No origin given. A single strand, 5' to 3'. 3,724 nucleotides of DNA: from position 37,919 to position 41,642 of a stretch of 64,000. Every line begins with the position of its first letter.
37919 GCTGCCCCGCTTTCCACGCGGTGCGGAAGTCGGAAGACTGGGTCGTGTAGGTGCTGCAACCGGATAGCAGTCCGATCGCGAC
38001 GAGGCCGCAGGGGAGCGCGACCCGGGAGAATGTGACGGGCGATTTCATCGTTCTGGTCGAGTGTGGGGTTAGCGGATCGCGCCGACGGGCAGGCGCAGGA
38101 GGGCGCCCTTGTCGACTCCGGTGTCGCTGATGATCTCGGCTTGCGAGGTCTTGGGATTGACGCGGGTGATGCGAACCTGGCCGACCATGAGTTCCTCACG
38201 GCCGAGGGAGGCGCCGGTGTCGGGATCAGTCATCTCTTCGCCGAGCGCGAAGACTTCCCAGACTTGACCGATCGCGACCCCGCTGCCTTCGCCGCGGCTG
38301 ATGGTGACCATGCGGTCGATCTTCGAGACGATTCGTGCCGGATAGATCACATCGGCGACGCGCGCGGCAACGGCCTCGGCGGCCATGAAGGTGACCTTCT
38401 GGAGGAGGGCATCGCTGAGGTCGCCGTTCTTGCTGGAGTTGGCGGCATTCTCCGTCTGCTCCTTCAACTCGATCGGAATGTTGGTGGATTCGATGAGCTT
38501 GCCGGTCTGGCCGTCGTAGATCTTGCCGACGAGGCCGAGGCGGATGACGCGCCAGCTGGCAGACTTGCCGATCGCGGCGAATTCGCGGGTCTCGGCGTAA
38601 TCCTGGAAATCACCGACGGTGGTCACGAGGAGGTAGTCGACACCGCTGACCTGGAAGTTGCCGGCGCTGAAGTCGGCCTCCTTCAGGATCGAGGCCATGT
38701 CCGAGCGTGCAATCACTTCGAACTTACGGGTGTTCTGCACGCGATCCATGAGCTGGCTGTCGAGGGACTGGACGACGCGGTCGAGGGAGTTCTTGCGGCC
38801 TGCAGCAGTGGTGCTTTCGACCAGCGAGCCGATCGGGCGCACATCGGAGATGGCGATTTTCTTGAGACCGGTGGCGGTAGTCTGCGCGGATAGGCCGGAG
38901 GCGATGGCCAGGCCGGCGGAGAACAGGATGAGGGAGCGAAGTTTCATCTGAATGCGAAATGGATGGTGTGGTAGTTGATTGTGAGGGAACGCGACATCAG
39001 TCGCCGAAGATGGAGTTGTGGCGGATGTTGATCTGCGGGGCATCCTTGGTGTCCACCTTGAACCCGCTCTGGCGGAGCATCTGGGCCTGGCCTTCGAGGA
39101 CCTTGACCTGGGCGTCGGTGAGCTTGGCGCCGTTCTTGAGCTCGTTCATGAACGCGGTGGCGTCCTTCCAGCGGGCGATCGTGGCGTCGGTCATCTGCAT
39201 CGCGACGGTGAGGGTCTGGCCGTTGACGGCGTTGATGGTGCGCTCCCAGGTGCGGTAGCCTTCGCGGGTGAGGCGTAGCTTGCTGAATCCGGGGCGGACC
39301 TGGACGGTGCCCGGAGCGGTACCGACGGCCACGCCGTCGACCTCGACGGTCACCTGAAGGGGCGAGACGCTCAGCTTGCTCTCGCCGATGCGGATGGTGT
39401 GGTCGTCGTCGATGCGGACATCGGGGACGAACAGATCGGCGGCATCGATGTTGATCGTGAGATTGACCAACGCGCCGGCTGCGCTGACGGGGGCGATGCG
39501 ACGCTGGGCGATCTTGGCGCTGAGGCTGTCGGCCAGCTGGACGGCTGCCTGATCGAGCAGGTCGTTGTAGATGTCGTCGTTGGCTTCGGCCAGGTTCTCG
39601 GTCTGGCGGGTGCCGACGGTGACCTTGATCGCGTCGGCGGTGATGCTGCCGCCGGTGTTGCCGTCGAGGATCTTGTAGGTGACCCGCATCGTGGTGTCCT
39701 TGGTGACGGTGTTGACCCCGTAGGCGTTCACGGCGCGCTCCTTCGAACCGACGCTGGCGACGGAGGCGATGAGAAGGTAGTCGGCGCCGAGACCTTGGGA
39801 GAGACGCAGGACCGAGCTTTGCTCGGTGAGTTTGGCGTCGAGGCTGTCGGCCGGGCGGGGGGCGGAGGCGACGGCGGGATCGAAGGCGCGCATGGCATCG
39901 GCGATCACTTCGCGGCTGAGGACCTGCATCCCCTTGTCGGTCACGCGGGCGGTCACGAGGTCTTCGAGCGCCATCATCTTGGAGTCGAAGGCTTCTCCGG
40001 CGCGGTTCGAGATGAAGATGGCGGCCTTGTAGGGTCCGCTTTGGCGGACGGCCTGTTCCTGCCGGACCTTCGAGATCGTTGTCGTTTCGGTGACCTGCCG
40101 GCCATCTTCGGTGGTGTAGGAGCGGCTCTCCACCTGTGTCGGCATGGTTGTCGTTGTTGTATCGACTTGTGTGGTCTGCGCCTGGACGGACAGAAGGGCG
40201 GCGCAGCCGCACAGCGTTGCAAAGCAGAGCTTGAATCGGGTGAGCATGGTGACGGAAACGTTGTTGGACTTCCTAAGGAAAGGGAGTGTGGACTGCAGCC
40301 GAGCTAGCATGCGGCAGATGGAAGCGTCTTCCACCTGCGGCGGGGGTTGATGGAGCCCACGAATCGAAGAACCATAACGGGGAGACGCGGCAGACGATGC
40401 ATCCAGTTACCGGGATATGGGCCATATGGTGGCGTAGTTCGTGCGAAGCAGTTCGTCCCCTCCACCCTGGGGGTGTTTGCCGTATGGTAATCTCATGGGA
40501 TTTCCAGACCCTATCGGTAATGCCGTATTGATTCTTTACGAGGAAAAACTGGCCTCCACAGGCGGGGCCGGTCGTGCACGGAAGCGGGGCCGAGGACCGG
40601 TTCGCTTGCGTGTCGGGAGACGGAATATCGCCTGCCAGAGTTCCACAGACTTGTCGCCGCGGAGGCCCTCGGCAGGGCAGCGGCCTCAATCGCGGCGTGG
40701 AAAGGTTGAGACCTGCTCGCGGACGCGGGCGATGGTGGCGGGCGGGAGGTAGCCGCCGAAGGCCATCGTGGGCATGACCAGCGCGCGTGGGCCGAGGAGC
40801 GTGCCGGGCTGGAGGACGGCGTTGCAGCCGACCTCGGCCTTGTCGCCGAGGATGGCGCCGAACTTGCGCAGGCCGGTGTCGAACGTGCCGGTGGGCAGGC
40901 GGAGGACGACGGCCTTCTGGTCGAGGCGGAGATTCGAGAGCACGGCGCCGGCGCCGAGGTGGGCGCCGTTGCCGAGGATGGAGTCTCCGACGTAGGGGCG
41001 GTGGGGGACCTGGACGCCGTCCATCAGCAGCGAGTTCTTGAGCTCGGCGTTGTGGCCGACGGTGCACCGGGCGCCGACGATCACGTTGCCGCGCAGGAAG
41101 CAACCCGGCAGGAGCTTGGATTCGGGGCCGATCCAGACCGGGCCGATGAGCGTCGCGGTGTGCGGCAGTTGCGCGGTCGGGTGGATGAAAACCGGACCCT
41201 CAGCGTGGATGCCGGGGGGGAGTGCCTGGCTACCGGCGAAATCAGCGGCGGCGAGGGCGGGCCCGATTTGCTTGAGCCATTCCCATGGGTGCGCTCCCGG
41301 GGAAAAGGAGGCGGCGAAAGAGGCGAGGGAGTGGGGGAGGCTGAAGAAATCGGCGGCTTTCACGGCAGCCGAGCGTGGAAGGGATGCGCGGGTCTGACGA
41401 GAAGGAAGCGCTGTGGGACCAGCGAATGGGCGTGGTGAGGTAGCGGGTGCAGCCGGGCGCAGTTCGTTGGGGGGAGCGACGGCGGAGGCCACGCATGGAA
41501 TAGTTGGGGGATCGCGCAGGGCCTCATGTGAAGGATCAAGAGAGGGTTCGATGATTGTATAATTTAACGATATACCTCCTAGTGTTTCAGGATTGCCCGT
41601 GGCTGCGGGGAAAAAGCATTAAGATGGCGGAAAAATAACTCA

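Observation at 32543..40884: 8.1-kb lower-GC insertion bounded by a duplicated gene 3' end with an att-like identity pattern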

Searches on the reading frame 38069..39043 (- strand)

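Call 4: search_protein_families(library=pfam, proteins=[window:38069-39043:-], max_evalue=0.001)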
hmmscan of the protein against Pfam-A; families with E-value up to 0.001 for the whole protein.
window:38069-39043:- (324 aa): 1 family
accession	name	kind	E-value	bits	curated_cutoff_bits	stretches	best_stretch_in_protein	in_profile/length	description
PF03783.19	CsgG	-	8.9e-05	22.3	20.8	1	84-152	30-107/210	Curli production assembly/transport component CsgG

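Call 13: search_protein_families(library=ncbifam, proteins=[window:38069-39043:-], max_evalue=0.001)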
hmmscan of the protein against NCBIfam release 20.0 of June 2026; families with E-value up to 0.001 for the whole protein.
window:38069-39043:- (324 aa): 0 families

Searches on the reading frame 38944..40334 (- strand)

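Call 4: search_protein_families(library=pfam, proteins=[window:38997-40334:-], max_evalue=0.001)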
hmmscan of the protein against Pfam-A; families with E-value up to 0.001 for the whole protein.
window:38997-40334:- (445 aa): 1 family
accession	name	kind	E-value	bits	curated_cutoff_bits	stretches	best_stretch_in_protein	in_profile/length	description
PF08308.17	PEGA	-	9.9e-10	38.6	20.8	1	327-380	12-66/71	PEGA domain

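Call 5: search_protein_families(library=pfam, proteins=[window:38944-40212:-], max_evalue=0.001)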
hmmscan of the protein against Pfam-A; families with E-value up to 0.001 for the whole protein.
window:38944-40212:- (422 aa): 0 families

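Call 13: search_protein_families(library=ncbifam, proteins=[window:38997-40334:-], max_evalue=0.001)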
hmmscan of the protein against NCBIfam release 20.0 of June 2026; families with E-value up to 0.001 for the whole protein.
window:38997-40334:- (445 aa): 0 families

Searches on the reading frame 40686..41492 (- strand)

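Call 4: search_protein_families(library=pfam, proteins=[window:40686-41492:-], max_evalue=0.001)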
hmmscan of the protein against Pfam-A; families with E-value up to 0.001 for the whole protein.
window:40686-41492:- (268 aa): 4 families
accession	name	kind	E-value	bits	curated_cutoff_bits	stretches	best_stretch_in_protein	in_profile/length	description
PF00132.30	Hexapep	-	7.6e-15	54.3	27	1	119-152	2-35/36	Bacterial transferase hexapeptide (six repeats)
PF25084.1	LbH_EIF2B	-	5.9e-13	49.2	54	1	101-187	4-89/105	EIF2B subunit epsilon LbH domain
PF14602.12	Hexapep_2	-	0.00043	20.4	27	0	137-150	2-15/34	Hexapeptide repeat of succinyl-transferase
PF24894.1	Hexapep_GlmU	-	0.00093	19.7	23.3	0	137-196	19-77/104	GlmU-like, C-terminal hexapeptide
